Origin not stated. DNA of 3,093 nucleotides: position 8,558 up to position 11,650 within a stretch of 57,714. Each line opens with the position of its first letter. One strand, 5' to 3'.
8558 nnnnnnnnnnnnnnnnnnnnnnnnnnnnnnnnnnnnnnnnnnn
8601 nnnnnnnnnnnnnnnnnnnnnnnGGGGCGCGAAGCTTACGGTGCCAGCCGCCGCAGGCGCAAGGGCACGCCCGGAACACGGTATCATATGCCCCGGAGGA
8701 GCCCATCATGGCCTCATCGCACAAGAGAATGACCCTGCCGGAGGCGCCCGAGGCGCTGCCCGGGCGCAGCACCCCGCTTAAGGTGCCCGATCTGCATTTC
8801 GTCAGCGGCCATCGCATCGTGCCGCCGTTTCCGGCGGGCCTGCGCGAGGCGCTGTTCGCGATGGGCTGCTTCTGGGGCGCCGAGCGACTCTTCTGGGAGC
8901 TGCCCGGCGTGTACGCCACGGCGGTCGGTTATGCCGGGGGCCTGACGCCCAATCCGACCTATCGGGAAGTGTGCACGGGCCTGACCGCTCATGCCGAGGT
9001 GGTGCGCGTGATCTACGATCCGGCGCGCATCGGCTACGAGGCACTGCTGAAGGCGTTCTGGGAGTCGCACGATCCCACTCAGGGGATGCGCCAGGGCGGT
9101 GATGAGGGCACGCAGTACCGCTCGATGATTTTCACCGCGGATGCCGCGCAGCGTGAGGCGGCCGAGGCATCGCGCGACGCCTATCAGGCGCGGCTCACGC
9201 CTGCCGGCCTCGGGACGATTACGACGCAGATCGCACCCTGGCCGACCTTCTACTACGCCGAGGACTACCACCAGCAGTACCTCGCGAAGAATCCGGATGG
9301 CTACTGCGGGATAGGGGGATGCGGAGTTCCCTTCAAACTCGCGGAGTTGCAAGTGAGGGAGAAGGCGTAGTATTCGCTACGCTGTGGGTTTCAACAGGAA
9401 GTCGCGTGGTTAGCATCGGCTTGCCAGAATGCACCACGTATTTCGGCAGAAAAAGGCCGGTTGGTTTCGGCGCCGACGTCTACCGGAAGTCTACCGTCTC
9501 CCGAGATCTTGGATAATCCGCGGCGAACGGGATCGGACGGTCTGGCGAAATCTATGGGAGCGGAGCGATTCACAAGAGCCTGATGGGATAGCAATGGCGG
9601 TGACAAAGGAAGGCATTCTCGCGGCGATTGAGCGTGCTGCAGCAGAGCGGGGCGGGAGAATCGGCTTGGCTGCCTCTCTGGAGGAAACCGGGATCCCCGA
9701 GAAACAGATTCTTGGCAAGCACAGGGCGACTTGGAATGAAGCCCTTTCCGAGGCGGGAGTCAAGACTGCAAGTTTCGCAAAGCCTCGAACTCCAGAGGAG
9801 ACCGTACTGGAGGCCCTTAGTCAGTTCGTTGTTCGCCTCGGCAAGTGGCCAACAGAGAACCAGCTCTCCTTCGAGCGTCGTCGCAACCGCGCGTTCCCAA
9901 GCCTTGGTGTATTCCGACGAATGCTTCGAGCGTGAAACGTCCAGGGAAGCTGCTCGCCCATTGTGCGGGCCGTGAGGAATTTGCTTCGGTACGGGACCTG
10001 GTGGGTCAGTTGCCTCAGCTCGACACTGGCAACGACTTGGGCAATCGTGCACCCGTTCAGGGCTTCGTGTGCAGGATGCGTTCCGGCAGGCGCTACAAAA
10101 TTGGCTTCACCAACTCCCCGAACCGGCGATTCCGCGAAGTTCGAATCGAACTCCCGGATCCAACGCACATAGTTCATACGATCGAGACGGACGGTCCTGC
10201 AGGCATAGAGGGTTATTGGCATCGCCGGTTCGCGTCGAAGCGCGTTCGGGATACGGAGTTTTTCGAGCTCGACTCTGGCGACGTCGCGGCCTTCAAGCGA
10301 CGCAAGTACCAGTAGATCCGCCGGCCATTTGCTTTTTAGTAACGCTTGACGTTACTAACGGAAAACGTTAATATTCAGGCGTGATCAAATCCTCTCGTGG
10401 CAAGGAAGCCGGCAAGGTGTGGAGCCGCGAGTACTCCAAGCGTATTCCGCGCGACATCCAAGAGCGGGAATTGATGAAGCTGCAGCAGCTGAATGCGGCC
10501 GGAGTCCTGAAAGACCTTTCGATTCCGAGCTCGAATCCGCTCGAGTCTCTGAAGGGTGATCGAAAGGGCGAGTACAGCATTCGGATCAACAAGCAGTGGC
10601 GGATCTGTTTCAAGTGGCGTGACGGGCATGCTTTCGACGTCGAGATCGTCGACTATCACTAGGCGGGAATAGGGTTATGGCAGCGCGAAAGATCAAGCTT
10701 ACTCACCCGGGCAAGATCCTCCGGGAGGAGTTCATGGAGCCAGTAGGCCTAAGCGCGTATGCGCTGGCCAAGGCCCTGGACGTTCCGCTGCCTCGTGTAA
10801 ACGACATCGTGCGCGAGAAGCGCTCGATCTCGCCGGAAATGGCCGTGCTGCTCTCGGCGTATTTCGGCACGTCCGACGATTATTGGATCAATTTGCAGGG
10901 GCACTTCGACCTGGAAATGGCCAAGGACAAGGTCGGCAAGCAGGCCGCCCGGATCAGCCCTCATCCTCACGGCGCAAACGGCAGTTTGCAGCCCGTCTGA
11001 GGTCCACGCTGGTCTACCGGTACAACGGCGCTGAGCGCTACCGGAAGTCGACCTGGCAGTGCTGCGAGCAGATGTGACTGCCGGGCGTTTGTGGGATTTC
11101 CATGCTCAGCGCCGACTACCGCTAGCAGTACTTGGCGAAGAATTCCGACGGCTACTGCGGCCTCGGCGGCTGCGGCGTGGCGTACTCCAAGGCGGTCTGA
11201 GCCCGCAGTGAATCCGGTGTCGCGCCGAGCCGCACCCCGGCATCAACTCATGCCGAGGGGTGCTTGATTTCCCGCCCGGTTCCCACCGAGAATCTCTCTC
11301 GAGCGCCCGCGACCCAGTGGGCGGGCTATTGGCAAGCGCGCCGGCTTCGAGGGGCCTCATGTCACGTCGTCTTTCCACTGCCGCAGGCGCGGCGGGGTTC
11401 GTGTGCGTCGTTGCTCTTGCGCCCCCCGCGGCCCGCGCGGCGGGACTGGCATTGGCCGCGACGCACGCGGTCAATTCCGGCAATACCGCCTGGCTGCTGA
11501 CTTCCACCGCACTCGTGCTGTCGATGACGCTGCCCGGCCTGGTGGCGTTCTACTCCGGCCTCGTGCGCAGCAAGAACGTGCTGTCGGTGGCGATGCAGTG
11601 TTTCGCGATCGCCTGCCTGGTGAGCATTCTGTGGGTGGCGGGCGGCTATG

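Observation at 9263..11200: Recombinase-less ~1.85-kb islet integrated into the 3' end of msrA, which it repairs with its own tail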

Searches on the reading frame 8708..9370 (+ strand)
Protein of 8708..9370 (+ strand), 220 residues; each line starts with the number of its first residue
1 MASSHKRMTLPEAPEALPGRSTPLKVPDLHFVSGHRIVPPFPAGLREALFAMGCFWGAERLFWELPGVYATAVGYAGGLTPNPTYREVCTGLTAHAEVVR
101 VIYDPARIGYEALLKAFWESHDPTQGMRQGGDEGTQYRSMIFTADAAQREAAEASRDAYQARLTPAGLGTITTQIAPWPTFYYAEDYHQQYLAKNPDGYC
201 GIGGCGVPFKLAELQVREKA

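Call 5: search_protein_families(library=pfam, proteins=[window:8708-9370:+], max_evalue=0.01)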
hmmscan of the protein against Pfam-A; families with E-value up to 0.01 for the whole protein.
window:8708-9370:+ (220 aa): 1 family
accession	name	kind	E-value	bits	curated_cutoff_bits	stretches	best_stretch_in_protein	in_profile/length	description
PF01625.27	PMSR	-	3.1e-62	209.8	23.7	1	47-200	1-152/153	Peptide methionine sulfoxide reductase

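Call 7: find_encoding_contigs(protein=window:8708-9367:+, flank=10000, max_places=10)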
Protein window:8708-9367:+ (220 aa): 4 contigs read that carry it; 3 places shown.
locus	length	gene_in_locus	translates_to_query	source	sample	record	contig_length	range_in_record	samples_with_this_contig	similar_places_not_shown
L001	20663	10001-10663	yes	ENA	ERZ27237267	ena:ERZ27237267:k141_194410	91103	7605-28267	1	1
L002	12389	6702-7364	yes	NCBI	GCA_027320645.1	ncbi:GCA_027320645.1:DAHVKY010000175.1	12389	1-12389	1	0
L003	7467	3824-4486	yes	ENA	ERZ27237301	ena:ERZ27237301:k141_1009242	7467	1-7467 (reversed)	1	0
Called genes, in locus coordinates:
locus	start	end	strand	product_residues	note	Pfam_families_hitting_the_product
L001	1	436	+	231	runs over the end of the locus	PF03737:RraA-like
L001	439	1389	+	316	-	PF03807:F420_oxidored (faint), PF09130:DUF1932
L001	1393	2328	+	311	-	PF04909:Amidohydro_2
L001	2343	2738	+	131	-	PF07746:LigA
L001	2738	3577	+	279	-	PF02900:LigB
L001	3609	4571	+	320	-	PF01408:GFO_IDH_MocA, PF19858:OxRdtase_C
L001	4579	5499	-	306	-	PF02678:Pirin, PF05726:Pirin_C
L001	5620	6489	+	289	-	PF02826:2-Hacid_dh_C (weak), PF03446:NAD_binding_2, PF03807:F420_oxidored, PF14833:NAD_binding_11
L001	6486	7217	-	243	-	PF07719:TPR_2 (faint), PF13428:TPR_14 (faint), PF13174:TPR_6 (faint), PF13432:TPR_16 (faint), PF14559:TPR_19 (weak)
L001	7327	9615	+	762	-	PF01734:Patatin, PF01103:Omp85 (weak)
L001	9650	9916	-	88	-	-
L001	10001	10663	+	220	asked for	PF01625:PMSR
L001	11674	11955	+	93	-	PF05015:HigB-like_toxin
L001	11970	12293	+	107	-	PF01381:HTH_3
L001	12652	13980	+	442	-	PF00909:Ammonium_transp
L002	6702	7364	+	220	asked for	PF01625:PMSR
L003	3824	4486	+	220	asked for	PF01625:PMSR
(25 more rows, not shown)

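Call 8: find_related_loci(query=window:8708-9367:+, collection=genome_contigs, flank=6000)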
Query window:8708-9367:+ (220 aa) in genome_contigs; peptide patterns used: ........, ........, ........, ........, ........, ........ (x = any residue, [..] = any of these).
600 stretches matched a pattern (row limit reached: there are more); 598 encode a relative of the query (tblastn E <= 1e-3); the best 80 are kept; 80 distinct loci.
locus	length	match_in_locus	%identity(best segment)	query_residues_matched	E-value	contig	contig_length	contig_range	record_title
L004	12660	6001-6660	94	1-220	6e-140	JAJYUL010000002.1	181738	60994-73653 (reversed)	MAG: Proteobacteria bacterium isolate DX4.bin29 NODE_21_length_181738_cov_7.317756, whole genome shotgun sequence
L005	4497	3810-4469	85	1-220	1e-129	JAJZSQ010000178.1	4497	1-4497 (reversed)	MAG: Proteobacteria bacterium isolate SKS3.bin44 NODE_32996_length_4497_cov_3.967506, whole genome shotgun sequence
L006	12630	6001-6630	81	1-210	2e-116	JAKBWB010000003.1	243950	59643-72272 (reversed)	MAG: Proteobacteria bacterium isolate TL1-4.bin61 NODE_3_length_243950_cov_7.686428, whole genome shotgun sequence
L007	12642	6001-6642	81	1-214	1e-114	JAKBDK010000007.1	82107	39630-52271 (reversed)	MAG: Proteobacteria bacterium isolate BP5.bin115 NODE_403_length_82107_cov_5.570359, whole genome shotgun sequence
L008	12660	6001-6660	75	1-220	4e-113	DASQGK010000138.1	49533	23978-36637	MAG TPA_asm: Steroidobacteraceae bacterium isolate SMAG_U11804 k141_763502, whole genome shotgun sequence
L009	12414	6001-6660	75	1-220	3e-112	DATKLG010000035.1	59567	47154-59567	MAG TPA_asm: Steroidobacteraceae bacterium isolate SMAG_U14679 k141_2257044, whole genome shotgun sequence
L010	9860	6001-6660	73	1-220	1e-108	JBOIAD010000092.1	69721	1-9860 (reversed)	MAG: Steroidobacteraceae bacterium isolate TC-S_metawrap_bin.199 k127_4706491, whole genome shotgun sequence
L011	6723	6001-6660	71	1-220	1e-106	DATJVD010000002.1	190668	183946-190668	MAG TPA_asm: Steroidobacteraceae bacterium isolate SMAG_U15063 k141_1724395, whole genome shotgun sequence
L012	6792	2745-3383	72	6-218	1e-103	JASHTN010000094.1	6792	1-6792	MAG: Gammaproteobacteria bacterium isolate JOPF154 JOPF_AWAY_contig_277404, whole genome shotgun sequence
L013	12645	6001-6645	71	6-220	2e-103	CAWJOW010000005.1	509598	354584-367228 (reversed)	MAG: uncultured Gammaproteobacteria bacterium isolate MFD04463.bin.1.82 genome assembly, contig: contig_55506, whole gen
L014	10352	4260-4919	68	1-220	8e-99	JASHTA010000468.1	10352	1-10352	MAG: Gammaproteobacteria bacterium isolate JOPF141 JOPF_AWAY_contig_1196222, whole genome shotgun sequence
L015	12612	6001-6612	68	4-207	3e-96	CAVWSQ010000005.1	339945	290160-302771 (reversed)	MAG: uncultured Acidobacteriota bacterium isolate MFD04944.bin.1.4 genome assembly, contig: contig_25966, whole genome s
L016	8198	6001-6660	63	1-220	5e-95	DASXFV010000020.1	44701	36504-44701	MAG TPA_asm: Steroidobacteraceae bacterium isolate SMAG_U5147 k141_2106680, whole genome shotgun sequence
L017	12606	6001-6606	69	6-207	1e-93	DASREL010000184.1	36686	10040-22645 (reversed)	MAG TPA_asm: Vicinamibacterales bacterium isolate SMAG_U10005 k141_1294573, whole genome shotgun sequence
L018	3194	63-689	65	1-209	8e-96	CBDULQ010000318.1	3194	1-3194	MAG TPA_asm: uncultured Gammaproteobacteria bacterium isolate SRR18550247_metabat2_13 genome assembly, contig: ERZ250748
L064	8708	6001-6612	66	6-207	7e-89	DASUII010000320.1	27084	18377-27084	MAG TPA_asm: Pseudonocardiaceae bacterium isolate SMAG_U1456 k141_1249177, whole genome shotgun sequence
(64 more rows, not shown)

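Call 77: search_protein_families(library=pfam, proteins=[L004:6870-7139:+, L004:7141-7380:+], max_evalue=0.001)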
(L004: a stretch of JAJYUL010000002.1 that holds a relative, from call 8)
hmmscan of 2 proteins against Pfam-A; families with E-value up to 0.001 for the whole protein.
L004:6870-7139:+ (90 aa): 1 family
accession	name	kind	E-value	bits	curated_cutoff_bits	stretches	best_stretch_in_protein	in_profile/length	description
PF04365.19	BrnT_toxin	-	1e-25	90.2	34.5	1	4-80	1-77/77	Ribonuclease toxin, BrnT, of type II toxin-antitoxin system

L004:7141-7380:+ (80 aa): 1 family
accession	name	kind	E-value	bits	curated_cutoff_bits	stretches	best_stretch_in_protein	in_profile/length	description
PF14384.12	BrnA_antitoxin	-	2.8e-20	72.9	26.1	1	18-76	1-68/68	BrnA antitoxin of type II toxin-antitoxin system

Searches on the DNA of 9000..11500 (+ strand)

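Call 23: search_rna_families(source=window, start=9000, end=11500, threshold=evalue, max_evalue=5)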
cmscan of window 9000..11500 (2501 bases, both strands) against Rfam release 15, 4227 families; matches with E-value up to 5: 1.
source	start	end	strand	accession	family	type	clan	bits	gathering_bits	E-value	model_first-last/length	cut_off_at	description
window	10939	11010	-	RF00157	SNORD39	Gene; snRNA; snoRNA; CD-box;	CL00057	17.6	35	2.1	1-80/80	no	Small nucleolar RNA SNORD55/SNORD39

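Call 82: search_dna_similar(query=window:9263-11200:+, collection=plasmids, mode=distant, max_rows=10)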
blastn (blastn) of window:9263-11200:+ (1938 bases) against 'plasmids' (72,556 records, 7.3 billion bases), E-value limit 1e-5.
Records with a match: 11; places in all: 11; records where one place covers at least 80% of the query: 0.
Best place of each record, by identity: 80-90% 1; 60-80% 10.
By first word of the organism name: Azotobacter 2; Azospirillum 1; Rubrobacter 1; Methylobacterium 1; Cupriavidus 1; Variovorax 1; Mycobacterium 1; Shinella 1; Agrobacterium 1; Nocardia 1.
By predicted mobility (MOB-suite, as given by PLSDB): non-mobilizable 9; mobilizable 1; conjugative 1.
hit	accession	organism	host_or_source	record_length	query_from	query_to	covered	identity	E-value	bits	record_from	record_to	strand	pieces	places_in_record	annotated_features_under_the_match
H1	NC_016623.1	Azospirillum lipoferum 4B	-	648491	1271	1524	13%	68.3%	6e-13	85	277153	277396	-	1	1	type II toxin-antitoxin system RelE/ParE family toxin | HigA family addiction module antitoxin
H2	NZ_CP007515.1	Rubrobacter radiotolerans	-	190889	1442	1666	12%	68.9%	1e-8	71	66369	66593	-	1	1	HigA family addiction module antitoxin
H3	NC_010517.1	Methylobacterium radiotolerans JCM 2831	-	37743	1272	1494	12%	67.4%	5e-8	69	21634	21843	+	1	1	type II toxin-antitoxin system RelE/ParE family toxin | HigA family addiction module antitoxin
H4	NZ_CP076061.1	Cupriavidus sp. EM10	Pure-cultured cell,sewage water sludge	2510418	1226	1398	9%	71.2%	3e-10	75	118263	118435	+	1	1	none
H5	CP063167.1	Variovorax paradoxus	-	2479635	1442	1606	9%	71.0%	6e-7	65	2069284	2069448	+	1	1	HigA family addiction module antidote protein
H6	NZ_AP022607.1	Mycobacterium branderi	-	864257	1431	1553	6%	74.2%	1e-9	73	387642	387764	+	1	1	HigA family addiction module antitoxin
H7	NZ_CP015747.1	Shinella sp. HZN7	-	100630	1281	1398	6%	72.0%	6e-7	65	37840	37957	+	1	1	type II toxin-antitoxin system RelE/ParE family toxin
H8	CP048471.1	Agrobacterium tumefaciens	walnut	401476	1292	1398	6%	79.4%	3e-16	95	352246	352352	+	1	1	type II toxin-antitoxin system RelE/ParE family toxin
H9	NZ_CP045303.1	Azotobacter salinestris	cell culture,soil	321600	1296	1399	5%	73.1%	2e-6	63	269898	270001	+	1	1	none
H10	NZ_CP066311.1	Azotobacter chroococcum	single,soil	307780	1296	1398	5%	72.8%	7e-6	61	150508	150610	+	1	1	none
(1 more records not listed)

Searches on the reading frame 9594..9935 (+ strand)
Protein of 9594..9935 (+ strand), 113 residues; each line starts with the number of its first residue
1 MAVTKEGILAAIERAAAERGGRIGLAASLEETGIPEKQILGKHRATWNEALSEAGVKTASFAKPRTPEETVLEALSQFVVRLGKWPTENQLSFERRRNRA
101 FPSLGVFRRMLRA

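Call 5: search_protein_families(library=pfam, proteins=[window:9594-9935:+], max_evalue=0.01)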
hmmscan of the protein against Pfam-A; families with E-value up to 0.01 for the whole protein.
window:9594-9935:+ (113 aa): 1 family
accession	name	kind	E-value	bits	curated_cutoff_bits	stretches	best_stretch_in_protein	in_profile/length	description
PF18780.6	HNH_repeat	-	0.00022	21.9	26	0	4-57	2-54/54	Homing endonuclease associated repeat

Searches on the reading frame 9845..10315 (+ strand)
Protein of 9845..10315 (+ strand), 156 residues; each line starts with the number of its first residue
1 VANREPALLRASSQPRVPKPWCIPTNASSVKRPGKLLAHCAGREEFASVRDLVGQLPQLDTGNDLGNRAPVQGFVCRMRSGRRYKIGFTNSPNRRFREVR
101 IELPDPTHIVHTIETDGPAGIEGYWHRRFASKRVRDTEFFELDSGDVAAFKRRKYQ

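Call 5: search_protein_families(library=pfam, proteins=[window:9845-10315:+], max_evalue=0.01)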
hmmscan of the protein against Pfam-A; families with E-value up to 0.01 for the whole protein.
window:9845-10315:+ (156 aa): 2 families
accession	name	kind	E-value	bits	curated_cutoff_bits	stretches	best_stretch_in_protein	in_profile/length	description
PF13455.12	MUG113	-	2.8e-15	57.1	22.3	1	84-153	1-72/73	Meiotically up-regulated gene 113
PF10544.15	T5orf172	-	1.9e-06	28.8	20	1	82-152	14-98/101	T5orf172 domain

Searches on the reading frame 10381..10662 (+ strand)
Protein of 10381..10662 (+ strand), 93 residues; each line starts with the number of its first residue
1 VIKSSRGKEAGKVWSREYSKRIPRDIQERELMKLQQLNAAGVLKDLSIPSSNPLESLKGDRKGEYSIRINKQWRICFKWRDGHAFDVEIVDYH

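Call 5: search_protein_families(library=pfam, proteins=[window:10381-10662:+], max_evalue=0.01)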
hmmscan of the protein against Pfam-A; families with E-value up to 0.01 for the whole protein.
window:10381-10662:+ (93 aa): 1 family
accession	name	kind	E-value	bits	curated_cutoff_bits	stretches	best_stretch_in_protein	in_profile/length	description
PF05015.19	HigB-like_toxin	-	2.2e-17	63.8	27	1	20-93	19-91/91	RelE-like toxin of type II toxin-antitoxin system HigB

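Call 78: search_protein_families(library=padloc, proteins=[window:10381-10659:+], max_evalue=0.001)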
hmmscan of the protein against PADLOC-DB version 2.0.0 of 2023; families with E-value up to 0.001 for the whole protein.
window:10381-10659:+ (93 aa): 0 families

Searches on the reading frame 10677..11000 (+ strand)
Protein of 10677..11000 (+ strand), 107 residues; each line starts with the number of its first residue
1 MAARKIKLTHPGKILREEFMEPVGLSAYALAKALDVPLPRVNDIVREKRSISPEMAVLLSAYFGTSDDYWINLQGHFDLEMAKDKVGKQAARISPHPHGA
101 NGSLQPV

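Call 5: search_protein_families(library=pfam, proteins=[window:10677-11000:+], max_evalue=0.01)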
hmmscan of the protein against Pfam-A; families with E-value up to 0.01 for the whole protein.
window:10677-11000:+ (107 aa): 2 families
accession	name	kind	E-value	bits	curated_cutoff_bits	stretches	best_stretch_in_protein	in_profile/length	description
PF01381.28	HTH_3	-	5.8e-09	36.3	23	1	18-70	3-55/55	Helix-turn-helix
PF15943.11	YdaS_toxin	-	0.0017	18.6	30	1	26-57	10-41/65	Bacterial toxin YdaS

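Call 78: search_protein_families(library=padloc, proteins=[window:10677-10997:+], max_evalue=0.001)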
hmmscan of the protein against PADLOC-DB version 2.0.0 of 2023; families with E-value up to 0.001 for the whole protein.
window:10677-10997:+ (107 aa): 0 families
